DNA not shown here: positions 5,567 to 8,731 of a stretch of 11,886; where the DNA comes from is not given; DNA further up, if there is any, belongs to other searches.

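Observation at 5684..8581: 954-aa protein of unknown function opening the late block, with ambiguous start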

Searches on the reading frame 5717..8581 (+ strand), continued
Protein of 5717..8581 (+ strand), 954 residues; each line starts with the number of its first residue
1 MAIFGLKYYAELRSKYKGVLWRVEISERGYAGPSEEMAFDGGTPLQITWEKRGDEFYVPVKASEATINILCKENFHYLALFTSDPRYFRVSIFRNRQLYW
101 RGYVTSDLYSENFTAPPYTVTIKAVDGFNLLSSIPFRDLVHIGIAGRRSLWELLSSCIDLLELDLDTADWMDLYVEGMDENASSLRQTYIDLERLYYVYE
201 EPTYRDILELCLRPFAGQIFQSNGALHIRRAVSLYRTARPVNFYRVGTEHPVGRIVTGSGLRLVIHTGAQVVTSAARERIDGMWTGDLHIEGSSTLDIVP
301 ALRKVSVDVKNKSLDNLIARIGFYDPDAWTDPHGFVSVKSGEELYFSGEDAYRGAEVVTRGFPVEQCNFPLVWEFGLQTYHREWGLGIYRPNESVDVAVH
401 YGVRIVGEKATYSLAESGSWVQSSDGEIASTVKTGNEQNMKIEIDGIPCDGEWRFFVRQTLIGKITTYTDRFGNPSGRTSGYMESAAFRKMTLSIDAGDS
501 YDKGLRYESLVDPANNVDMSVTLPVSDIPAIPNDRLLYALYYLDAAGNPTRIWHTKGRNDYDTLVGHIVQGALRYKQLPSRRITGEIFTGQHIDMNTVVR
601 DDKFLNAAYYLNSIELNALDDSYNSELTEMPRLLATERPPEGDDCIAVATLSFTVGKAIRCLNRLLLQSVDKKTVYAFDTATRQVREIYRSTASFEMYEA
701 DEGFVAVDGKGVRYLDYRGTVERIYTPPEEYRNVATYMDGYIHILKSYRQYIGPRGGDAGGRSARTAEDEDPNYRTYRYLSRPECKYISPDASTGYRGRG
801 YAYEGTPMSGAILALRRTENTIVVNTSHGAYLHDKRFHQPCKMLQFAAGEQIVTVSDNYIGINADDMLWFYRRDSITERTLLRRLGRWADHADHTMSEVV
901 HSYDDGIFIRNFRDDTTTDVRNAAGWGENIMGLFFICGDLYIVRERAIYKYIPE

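Call 85: search_protein_families(library=phrogs, proteins=[L126:6530-8995:+, L130:6899-9001:+, L126:14980-15546:+, L126:15559-16860:+, L002:9046-10884:+, L126:5812-6168:+, L126:5338-5751:+], max_evalue=0.001)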
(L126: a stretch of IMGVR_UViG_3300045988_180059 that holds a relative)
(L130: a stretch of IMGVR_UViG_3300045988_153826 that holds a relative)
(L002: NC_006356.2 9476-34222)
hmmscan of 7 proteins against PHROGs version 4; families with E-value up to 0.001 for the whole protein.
L126:6530-8995:+ (821 aa): 9 families
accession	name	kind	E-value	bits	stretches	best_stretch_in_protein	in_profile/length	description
phrog_9959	-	tail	1.3e-28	100.2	1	284-474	494-685/1708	tail length tape measure protein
phrog_1293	-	tail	2.9e-13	49.5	1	182-272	448-538/1424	tail length tape measure protein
phrog_1272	-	tail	8.1e-13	48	1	197-299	532-620/1606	tail length tape measure protein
phrog_1533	-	tail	1.3e-09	37.2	1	190-431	519-767/1688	tail length tape measure protein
phrog_28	-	tail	1.3e-08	34.9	1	165-298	518-671/1228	tail length tape measure protein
phrog_27166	-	tail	5e-07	29.4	1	36-300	47-326/751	tail length tape measure protein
phrog_4704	-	tail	9.7e-07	28.8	1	191-270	479-557/625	tail length tape measure protein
phrog_25337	-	tail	0.00043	19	1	280-463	606-793/1456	tail length tape measure protein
phrog_5448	-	tail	0.00082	17.3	0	204-489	585-761/3103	tail length tape measure protein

L130:6899-9001:+ (700 aa): 13 families
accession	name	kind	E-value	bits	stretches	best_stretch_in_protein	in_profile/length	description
phrog_1293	-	tail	2e-17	63.4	1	182-315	448-585/1424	tail length tape measure protein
phrog_1533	-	tail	6.3e-15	54.8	1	192-300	521-626/1688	tail length tape measure protein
phrog_5218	-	unknown function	4.6e-13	49.2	1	199-447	527-758/1599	-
phrog_1272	-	tail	8.7e-13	47.9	1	197-303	532-672/1606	tail length tape measure protein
phrog_58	-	tail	3.1e-11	43.4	1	22-321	290-666/1544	tail length tape measure protein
phrog_28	-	tail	2.6e-10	40.5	1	166-319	519-692/1228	tail length tape measure protein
phrog_991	-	tail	5.9e-10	38.4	1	195-438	558-790/1966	tail length tape measure protein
phrog_4704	-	tail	4.5e-08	33.2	1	198-269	486-556/625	tail length tape measure protein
phrog_27166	-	tail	2.4e-06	27.1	1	22-305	33-328/751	tail length tape measure protein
phrog_5448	-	tail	5.8e-06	24.4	1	204-303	585-684/3103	tail length tape measure protein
phrog_2013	-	tail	0.00011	22.1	1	201-328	236-346/657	lytic tail protein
phrog_17727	-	tail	0.00028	21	1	195-301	128-232/443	tail length tape measure protein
phrog_8125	-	tail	0.00031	20.9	1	201-306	245-358/578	tail length tape measure protein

L126:14980-15546:+ (188 aa): 1 family
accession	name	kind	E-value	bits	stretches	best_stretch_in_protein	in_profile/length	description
phrog_9464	-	unknown function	0.00086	20.4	0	147-186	7-46/181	-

L126:15559-16860:+ (433 aa): 0 families

L002:9046-10884:+ (612 aa): 5 families
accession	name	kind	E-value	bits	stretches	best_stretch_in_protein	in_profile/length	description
phrog_30292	-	unknown function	0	1098.8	1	1-612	1-677/677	-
phrog_14295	-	unknown function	1.1e-11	44.3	1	14-267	220-465/1439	-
phrog_25337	-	tail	1e-07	31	1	108-268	581-732/1456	tail length tape measure protein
phrog_14476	-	head and packaging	1.9e-07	30.5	1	171-283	341-453/1103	virion structural protein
phrog_20660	-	tail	1.1e-05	24.9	1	180-337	325-491/1106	tail length tape measure protein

L126:5812-6168:+ (118 aa): 0 families

L126:5338-5751:+ (137 aa): 1 family
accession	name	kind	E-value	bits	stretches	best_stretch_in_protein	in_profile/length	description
phrog_1407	-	tail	5.2e-10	40.3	1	2-132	24-159/258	major tail protein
